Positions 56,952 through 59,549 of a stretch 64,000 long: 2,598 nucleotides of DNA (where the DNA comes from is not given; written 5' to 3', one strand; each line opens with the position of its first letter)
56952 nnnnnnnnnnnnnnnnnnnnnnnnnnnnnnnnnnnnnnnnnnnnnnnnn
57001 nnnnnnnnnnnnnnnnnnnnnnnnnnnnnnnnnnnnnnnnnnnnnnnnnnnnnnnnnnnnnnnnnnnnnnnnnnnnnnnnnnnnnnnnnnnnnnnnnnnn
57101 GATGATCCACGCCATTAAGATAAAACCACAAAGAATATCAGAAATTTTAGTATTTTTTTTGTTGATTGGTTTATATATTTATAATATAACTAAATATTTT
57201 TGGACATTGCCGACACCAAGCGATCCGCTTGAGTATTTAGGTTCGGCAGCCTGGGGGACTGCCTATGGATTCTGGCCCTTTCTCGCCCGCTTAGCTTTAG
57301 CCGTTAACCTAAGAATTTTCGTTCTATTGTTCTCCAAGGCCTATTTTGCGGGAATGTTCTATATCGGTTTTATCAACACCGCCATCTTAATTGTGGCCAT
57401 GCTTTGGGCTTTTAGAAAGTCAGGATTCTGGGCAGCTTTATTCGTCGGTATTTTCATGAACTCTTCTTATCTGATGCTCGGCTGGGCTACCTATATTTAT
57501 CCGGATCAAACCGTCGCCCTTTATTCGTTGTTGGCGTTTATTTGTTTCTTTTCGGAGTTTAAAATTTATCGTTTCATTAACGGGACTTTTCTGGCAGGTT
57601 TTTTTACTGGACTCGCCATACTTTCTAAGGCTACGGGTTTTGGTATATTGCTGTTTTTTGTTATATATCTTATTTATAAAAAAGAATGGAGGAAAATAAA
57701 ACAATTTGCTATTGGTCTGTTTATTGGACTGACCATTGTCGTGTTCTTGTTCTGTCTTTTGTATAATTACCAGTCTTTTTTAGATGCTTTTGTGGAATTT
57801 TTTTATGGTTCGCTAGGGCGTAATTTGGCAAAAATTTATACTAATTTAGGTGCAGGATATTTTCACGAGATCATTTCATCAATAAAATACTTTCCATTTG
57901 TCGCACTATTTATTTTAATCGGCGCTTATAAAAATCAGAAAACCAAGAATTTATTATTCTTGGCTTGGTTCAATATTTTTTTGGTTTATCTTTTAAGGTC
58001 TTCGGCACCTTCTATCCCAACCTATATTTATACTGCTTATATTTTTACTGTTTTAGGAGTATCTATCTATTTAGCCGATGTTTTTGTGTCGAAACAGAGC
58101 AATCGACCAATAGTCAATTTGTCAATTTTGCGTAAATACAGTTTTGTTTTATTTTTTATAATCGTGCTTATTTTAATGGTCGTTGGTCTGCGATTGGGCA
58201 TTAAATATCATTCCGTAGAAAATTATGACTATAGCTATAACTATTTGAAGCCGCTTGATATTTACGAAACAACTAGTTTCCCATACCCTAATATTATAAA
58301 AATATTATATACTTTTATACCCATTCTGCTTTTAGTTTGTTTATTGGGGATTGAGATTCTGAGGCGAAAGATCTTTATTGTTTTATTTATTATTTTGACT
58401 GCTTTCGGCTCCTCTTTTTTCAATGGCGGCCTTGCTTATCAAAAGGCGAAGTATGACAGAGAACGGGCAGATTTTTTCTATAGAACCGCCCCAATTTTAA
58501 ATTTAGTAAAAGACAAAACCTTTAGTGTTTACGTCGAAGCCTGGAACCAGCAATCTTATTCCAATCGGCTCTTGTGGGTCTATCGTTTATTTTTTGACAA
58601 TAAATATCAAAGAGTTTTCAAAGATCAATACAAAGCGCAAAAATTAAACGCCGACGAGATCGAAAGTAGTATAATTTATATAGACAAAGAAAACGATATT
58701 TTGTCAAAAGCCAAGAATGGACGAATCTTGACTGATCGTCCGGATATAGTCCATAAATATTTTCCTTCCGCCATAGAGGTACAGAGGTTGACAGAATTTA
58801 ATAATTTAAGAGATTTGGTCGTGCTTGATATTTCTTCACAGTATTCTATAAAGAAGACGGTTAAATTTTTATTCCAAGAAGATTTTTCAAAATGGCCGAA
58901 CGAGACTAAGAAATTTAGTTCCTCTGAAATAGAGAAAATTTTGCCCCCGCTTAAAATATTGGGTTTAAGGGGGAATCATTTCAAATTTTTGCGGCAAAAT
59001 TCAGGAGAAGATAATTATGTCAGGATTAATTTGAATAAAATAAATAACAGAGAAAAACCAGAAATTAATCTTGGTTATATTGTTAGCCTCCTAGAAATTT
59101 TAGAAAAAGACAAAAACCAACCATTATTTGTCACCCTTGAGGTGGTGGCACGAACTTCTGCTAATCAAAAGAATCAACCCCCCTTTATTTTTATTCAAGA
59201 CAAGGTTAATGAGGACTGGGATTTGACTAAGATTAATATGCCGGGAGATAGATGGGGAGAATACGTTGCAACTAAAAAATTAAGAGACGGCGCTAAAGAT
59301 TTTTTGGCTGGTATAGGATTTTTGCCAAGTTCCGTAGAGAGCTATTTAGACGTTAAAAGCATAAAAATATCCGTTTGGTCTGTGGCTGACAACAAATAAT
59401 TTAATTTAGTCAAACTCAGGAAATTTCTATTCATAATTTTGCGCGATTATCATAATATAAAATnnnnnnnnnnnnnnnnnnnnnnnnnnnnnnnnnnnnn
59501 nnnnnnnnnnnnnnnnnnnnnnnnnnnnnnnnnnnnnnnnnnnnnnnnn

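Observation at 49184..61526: Arn-like lipid-carrier amino-sugar module: GT2, ArnD-like deacylase and GT-C transferase, with duplicated parts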

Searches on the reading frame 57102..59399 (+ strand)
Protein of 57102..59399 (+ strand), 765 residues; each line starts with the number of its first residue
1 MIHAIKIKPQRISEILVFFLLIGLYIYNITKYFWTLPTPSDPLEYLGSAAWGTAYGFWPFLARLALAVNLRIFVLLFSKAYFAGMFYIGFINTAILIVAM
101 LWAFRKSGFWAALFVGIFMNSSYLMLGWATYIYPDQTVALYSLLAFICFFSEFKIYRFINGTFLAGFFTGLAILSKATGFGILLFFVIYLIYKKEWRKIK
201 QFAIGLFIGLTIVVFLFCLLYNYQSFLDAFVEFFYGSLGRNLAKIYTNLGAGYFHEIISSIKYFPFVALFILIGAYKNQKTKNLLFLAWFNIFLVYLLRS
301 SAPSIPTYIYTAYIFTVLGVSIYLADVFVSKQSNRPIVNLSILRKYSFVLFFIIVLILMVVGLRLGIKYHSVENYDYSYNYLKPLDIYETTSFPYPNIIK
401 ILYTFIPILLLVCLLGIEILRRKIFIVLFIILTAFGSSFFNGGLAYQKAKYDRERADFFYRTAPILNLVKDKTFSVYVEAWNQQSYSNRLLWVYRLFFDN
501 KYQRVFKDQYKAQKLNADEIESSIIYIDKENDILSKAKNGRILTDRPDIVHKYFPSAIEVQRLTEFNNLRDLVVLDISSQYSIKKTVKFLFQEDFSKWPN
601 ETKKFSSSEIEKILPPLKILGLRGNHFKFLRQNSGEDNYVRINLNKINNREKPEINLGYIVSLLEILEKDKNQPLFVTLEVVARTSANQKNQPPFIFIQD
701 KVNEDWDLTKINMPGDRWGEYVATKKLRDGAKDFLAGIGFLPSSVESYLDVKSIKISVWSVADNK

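Call 4: search_protein_families(library=pfam, proteins=[window:57102-59399:+], max_evalue=0.01)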
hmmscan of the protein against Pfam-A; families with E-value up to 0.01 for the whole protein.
window:57102-59399:+ (765 aa): 1 family
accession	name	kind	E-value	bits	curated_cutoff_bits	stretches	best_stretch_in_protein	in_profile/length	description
PF13231.12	PMT_2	-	0.0015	19.2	26.1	1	70-216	10-155/160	Dolichyl-phosphate-mannose-protein mannosyltransferase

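Call 7: search_protein_families(library=ncbifam, proteins=[window:57102-59399:+], max_evalue=0.01)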
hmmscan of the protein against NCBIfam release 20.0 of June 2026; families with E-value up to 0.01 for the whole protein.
window:57102-59399:+ (765 aa): 0 families

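Call 18: search_solved_structures(query=window:57102-59399:+, max_evalue=10, show_alignments=2)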
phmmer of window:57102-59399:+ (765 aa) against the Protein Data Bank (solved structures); distinct sequences matched with E-value up to 10: 1.
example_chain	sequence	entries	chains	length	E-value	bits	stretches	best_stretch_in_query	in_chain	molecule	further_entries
7zlk_H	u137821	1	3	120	0.36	12.4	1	22-71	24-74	ACS114 heavy chain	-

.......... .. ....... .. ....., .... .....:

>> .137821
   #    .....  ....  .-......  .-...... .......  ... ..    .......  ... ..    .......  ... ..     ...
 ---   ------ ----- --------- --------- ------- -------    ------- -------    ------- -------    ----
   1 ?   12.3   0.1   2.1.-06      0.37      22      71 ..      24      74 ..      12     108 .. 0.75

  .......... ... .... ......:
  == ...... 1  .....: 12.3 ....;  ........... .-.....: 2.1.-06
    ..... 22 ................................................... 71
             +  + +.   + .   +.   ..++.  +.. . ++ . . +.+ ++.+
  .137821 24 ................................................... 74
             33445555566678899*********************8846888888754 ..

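Call 19: find_homologous_proteins(query=window:57102-59399:+, max_evalue=0.001)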
Query window:57102-59399:+ (765 aa): 24 proteins with E <= 0.001 among 8000 candidates.
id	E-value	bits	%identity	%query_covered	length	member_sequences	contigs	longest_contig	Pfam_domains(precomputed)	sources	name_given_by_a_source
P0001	0.0e+0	1700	100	100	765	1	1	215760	-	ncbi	-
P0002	1.1e-220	753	48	98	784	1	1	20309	-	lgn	-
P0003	2.4e-220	752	48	96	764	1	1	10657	-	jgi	jgi:hypothetical protein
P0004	7.4e-219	747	46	98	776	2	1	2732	-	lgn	-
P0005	3.6e-215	735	47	97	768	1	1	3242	-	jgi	jgi:hypothetical protein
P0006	4.9e-214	731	47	97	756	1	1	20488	-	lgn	-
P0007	5.2e-212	724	46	98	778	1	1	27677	-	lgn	-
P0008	1.1e-210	720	46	99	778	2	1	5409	-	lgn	-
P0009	3.4e-183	629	42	98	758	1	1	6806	-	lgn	-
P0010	1.9e-160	554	40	98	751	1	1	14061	-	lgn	-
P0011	3.1e-153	530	48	74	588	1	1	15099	PF13231.13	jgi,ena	-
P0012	3.0e-143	497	39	99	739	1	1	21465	-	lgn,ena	-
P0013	3.6e-142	494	38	98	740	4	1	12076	-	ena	-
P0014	1.2e-138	482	46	71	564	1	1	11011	-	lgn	-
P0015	4.4e-138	480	42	71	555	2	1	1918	-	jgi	jgi:hypothetical protein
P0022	1.6e-88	316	34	74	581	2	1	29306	-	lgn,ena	-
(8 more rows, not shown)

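Call 31: predict_structure(alignment_id=A1)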
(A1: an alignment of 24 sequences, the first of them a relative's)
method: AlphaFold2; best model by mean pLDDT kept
length: 765 residues; sequences in the alignment: 24
mean_pLDDT: 85.0   pTM: 0.79
mean pLDDT of the five models: 85.0, 84.5, 83.8, 82.7, 82.5
residues with pLDDT >= 90: 385; 70-90: 270; 50-70: 75; < 50: 35
segments of 3 or more residues with pLDDT < 50: 1-4, 241-252, 334-343, 379-384
pLDDT, mean of each block of 10 residues (from residue 1): 57 92 97 91 90 85 91 94 94 98 95 97 92 92 97 74 96 92 96 95 97 96 92 68 45 61 84 92 95 80 68 96 93 49 65 95 93 67 53 73 90 94 92 94 91 91 92 93 88 94 85 93 93 83 93 87 69 84 77 77 75 76 83 75 84 88 71 83 83 88 87 85 87 91 89 89 60
secondary structure, 60 per line:
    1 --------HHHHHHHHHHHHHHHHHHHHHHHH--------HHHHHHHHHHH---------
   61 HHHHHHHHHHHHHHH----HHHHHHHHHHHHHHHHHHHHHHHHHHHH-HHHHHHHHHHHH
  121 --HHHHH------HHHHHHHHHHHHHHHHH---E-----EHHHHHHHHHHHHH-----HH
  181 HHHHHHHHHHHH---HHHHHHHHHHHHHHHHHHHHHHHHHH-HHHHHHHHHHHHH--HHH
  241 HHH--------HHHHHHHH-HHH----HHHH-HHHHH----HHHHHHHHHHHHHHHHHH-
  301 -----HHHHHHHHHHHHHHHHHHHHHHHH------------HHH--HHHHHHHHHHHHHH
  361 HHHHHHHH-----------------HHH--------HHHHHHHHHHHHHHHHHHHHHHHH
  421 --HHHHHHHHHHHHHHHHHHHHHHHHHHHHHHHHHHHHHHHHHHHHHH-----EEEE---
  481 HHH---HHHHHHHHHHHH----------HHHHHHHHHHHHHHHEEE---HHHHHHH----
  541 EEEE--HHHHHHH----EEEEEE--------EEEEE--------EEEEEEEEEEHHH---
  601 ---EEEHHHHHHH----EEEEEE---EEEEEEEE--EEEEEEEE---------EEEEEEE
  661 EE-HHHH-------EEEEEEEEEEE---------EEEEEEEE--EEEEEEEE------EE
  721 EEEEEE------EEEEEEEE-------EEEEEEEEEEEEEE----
elements in order (helices of 4 or more, strands of 3 or more residues): H9-32 H41-51 H61-75 H80-107 H109-120 H123-127 H134-150 H161-173 H179-192 H196-221 H223-235 H238-243 H252-259 H268-271 H273-277 H282-299 H306-329 H347-368 H397-420 H423-468 E474-477 H487-498 H509-523 E524-526 H530-536 E541-544 H547-553 E558-563 E572-576 E585-594 E604-606 H607-613 E618-623 E627-634 E637-644 E654-662 H664-667 E675-685 E695-702 E705-712 E719-726 E733-740 E748-761

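Call 32: find_encoding_contigs(protein=P0007, flank=9000, max_places=1)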
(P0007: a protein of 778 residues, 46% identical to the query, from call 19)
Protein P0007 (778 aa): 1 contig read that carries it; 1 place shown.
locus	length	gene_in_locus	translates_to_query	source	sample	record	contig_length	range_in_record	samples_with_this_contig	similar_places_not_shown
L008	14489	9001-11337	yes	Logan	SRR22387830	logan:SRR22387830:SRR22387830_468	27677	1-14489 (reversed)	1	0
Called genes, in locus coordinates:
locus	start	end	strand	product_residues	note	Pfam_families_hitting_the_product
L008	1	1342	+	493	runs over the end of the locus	PF01943:Polysacc_synt, PF03023:MurJ (faint), PF13440:Polysacc_synt_3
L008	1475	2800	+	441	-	-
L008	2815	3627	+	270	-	PF13489:Methyltransf_23, PF01209:Ubie_methyltran (weak), PF13847:Methyltransf_31, PF08241:Methyltransf_11, PF08242:Methyltransf_12, PF13649:Methyltransf_25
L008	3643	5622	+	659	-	PF13522:GATase_6, PF13537:GATase_7, PF00733:Asn_synthase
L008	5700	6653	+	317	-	PF01073:3Beta_HSD, PF01370:Epimerase, PF02719:Polysacc_synt_2, PF04321:RmlD_sub_bind, PF05368:NmrA, PF07993:NAD_binding_4, PF13460:NAD_binding_10, PF16363:GDP_Man_Dehyd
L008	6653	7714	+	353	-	PF05368:NmrA (weak), PF01073:3Beta_HSD, PF01370:Epimerase, PF02719:Polysacc_synt_2 (faint), PF07993:NAD_binding_4 (faint), PF16363:GDP_Man_Dehyd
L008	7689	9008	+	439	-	-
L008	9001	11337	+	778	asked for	-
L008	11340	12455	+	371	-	PF13439:Glyco_transf_4, PF00534:Glycos_transf_1, PF13692:Glyco_trans_1_4, PF13524:Glyco_trans_1_2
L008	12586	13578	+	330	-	PF00535:Glycos_transf_2, PF10111:Glyco_tranf_2_2 (weak), PF13506:Glyco_transf_21 (faint), PF13641:Glyco_tranf_2_3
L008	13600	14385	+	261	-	PF03602:Cons_hypoth95 (weak), PF13489:Methyltransf_23, PF05175:MTS (weak), PF01209:Ubie_methyltran, PF13847:Methyltransf_31, PF08241:Methyltransf_11, PF08242:Methyltransf_12, PF13649:Methyltransf_25, +2 more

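Call 33: find_encoding_contigs(protein=P0022, flank=9000, max_places=1)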
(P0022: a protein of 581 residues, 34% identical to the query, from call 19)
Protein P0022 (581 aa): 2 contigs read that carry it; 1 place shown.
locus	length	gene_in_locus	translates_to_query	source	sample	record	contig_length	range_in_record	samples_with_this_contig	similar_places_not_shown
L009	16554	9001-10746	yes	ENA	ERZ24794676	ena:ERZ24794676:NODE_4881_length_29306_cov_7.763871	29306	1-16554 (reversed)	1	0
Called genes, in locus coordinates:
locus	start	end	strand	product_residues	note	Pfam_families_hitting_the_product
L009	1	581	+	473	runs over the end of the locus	PF04932:Wzy_C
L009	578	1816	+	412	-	PF13439:Glyco_transf_4, PF13477:Glyco_trans_4_2 (weak), PF20706:GT4-conflict, PF00534:Glycos_transf_1, PF13692:Glyco_trans_1_4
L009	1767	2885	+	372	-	PF13439:Glyco_transf_4, PF13579:Glyco_trans_4_4 (weak), PF00534:Glycos_transf_1, PF13692:Glyco_trans_1_4, PF13524:Glyco_trans_1_2, PF26337:Gtf3_C (faint)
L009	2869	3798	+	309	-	PF01073:3Beta_HSD, PF01370:Epimerase, PF02719:Polysacc_synt_2, PF04321:RmlD_sub_bind, PF07993:NAD_binding_4 (faint), PF16363:GDP_Man_Dehyd, PF13460:NAD_binding_10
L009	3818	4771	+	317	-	PF00106:adh_short, PF01073:3Beta_HSD, PF01370:Epimerase, PF02719:Polysacc_synt_2, PF04321:RmlD_sub_bind, PF16363:GDP_Man_Dehyd, PF13460:NAD_binding_10, PF07993:NAD_binding_4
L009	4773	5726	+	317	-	PF00535:Glycos_transf_2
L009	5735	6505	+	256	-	PF01209:Ubie_methyltran, PF13489:Methyltransf_23, PF13847:Methyltransf_31, PF08241:Methyltransf_11, PF08242:Methyltransf_12, PF13649:Methyltransf_25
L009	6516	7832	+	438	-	PF01943:Polysacc_synt, PF13440:Polysacc_synt_3 (weak)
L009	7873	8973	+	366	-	-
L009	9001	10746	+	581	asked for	-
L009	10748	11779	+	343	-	PF00535:Glycos_transf_2, PF10111:Glyco_tranf_2_2 (weak), PF13641:Glyco_tranf_2_3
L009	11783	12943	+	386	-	PF01041:DegT_DnrJ_EryC1, PF00155:Aminotran_1_2, PF00266:Aminotran_5 (weak), PF01053:Cys_Met_Meta_PP, PF01212:Beta_elim_lyase (weak)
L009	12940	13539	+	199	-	PF02397:Bac_transf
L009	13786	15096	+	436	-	PF13173:AAA_14, PF13635:DUF4143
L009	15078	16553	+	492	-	?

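Call 39: fold_search(model_id=the predicted structure, library=pdb)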
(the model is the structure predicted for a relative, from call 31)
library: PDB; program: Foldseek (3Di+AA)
matches with E <= 10: 1283; with E <= 0.001: 18
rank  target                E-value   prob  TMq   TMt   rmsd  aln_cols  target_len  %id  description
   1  5f15                  6.7e-09  1.00  0.42  0.55   8.9       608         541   13  Crystal Structure of ArnT from Cupriavidus metallidurans bound to Undecaprenyl phosphate (released 2016-02-17)
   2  5ezm                  1.3e-08  1.00  0.41  0.54   9.4       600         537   13  Crystal Structure of ArnT from Cupriavidus metallidurans in the apo state (released 2016-02-17)
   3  7bve_A                1.4e-07  1.00  0.31  0.24  14.9       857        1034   11  Cryo-EM structure of Mycobacterium smegmatis arabinosyltransferase EmbC2-AcpM2 in complex with ethambutol (released 2020-04-29)
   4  7bvh_A                1.9e-06  1.00  0.31  0.24  19.1       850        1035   10  Crystal structure of arabinosyltransferase EmbC2-AcpM2 complex from Mycobacterium smegmatis complexed with di-arabinos (released 2020-04-29)
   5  9s6t_A                2.2e-05  1.00  0.38  0.55   9.7       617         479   12  Ternary cryo-EM structure of chicken ALG12 with Dol25-PP-GlcNAc2Man7, Dol25-P-Man, and Fab (released 2026-03-18)
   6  8a28_A                3.9e-04  1.00  0.14  0.25   6.4       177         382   14  Structure of the astacin zymogen of LAST-MAM from Limulus polyphemus (released 2022-10-19)
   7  6wby                  4.4e-04  1.00  0.33  0.22  19.4       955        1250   10  Single-Particle Cryo-EM Structure of Arabinofuranosyltransferase AftD from Mycobacteria, Mutant R1389S Class 2 (released 2020-05-13)
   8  4xup_C                4.6e-04  1.00  0.14  0.50   8.0       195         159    9  Structure of the N-terminal CBM22-1-CBM22-2 tandem domain from Paenibacillus barcinonensis Xyn10C (released 2015-06-03)
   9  4xup_E                4.6e-04  1.00  0.14  0.50   8.1       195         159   10  Structure of the N-terminal CBM22-1-CBM22-2 tandem domain from Paenibacillus barcinonensis Xyn10C (released 2015-06-03)
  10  2zex_A                5.4e-04  1.00  0.14  0.59   7.8       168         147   12  Family 16 carbohydrate binding module (released 2008-03-04)
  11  4xuo_A                5.6e-04  1.00  0.14  0.51   8.0       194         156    9  Structure of the CBM22-1 xylan-binding domain from Paenibacillus barcinonensis Xyn10C (released 2015-06-03)
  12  4mgs                  7.9e-04  1.00  0.14  0.58   6.5       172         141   11  BiXyn10A CBM1 APO (released 2014-08-20)
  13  4d0q                  7.9e-04  1.00  0.13  0.48   6.2       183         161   13  Hyaluronan Binding Module of the Streptococcal Pneumoniae Hyaluronate Lyase (released 2014-08-06)
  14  6w98_A                8.2e-04  1.00  0.34  0.22  19.2       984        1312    8  Single-Particle Cryo-EM Structure of Arabinofuranosyltransferase AftD from Mycobacteria (released 2020-05-13)
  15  1k42_MODEL_1_A        8.9e-04  1.00  0.14  0.53   4.4       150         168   13  The Solution Structure of the CBM4-2 Carbohydrate Binding Module from a Thermostable Rhodothermus marinus Xyla (released 2002-05-29)
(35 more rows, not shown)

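Call 89: find_encoding_contigs(protein=P0002, flank=9000, max_places=1)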
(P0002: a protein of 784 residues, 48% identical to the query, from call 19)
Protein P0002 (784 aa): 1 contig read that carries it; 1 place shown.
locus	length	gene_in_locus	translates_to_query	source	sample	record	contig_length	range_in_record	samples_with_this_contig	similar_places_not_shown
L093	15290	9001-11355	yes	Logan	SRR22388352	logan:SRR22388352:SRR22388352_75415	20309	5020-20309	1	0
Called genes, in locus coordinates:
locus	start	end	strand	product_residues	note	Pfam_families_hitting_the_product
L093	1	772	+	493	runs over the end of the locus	PF01943:Polysacc_synt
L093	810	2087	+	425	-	-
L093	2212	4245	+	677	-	PF13522:GATase_6, PF13537:GATase_7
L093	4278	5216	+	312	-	PF01073:3Beta_HSD, PF01370:Epimerase, PF02719:Polysacc_synt_2, PF04321:RmlD_sub_bind, PF05368:NmrA (weak), PF07993:NAD_binding_4, PF13460:NAD_binding_10, PF16363:GDP_Man_Dehyd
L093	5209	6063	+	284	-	PF02353:CMAS, PF13489:Methyltransf_23, PF07021:MetW, PF13847:Methyltransf_31, PF08241:Methyltransf_11, PF08242:Methyltransf_12, PF13649:Methyltransf_25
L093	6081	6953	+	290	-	PF00535:Glycos_transf_2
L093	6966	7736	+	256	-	PF01209:Ubie_methyltran (weak), PF13489:Methyltransf_23, PF13847:Methyltransf_31, PF08241:Methyltransf_11, PF08242:Methyltransf_12, PF13649:Methyltransf_25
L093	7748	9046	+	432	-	PF01943:Polysacc_synt, PF13440:Polysacc_synt_3 (weak)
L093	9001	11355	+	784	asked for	-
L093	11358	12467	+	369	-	PF13439:Glyco_transf_4, PF13579:Glyco_trans_4_4, PF00534:Glycos_transf_1, PF13692:Glyco_trans_1_4, PF13524:Glyco_trans_1_2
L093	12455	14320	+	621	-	PF13522:GATase_6, PF13537:GATase_7, PF00733:Asn_synthase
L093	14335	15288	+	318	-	?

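Call 90: find_encoding_contigs(protein=P0012, flank=9000, max_places=1)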
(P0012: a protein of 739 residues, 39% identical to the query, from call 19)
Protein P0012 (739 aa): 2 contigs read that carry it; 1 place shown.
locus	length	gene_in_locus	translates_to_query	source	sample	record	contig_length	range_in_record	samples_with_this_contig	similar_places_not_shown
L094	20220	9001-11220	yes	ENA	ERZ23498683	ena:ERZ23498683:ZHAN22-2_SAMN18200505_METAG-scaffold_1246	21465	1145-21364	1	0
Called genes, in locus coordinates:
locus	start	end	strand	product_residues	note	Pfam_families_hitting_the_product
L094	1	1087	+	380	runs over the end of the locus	PF01041:DegT_DnrJ_EryC1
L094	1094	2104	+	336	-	-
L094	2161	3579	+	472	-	-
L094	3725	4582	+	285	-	PF00535:Glycos_transf_2, PF10111:Glyco_tranf_2_2 (weak), PF13641:Glyco_tranf_2_3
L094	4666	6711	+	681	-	PF13522:GATase_6, PF13537:GATase_7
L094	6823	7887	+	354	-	PF13353:Fer4_12 (weak), PF04055:Radical_SAM, PF13186:SPASM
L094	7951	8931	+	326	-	PF03706:LPG_synthase_TM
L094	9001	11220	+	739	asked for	-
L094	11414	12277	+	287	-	-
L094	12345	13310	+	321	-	PF01073:3Beta_HSD (weak), PF01370:Epimerase, PF16363:GDP_Man_Dehyd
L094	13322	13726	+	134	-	-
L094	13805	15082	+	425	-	PF00534:Glycos_transf_1, PF13692:Glyco_trans_1_4, PF13524:Glyco_trans_1_2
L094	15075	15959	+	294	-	PF01209:Ubie_methyltran, PF13489:Methyltransf_23, PF02353:CMAS, PF06325:PrmA (weak), PF13847:Methyltransf_31, PF08241:Methyltransf_11, PF08242:Methyltransf_12, PF13649:Methyltransf_25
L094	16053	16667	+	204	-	PF02397:Bac_transf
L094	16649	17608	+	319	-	PF00248:Aldo_ket_red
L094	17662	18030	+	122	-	PF13366:PDDEXK_3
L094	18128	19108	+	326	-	PF00676:E1_dh, PF02775:TPP_enzyme_C (faint), PF13292:DXP_synthase_N (weak)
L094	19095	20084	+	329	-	PF02779:Transket_pyr, PF02780:Transketolase_C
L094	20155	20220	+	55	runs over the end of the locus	?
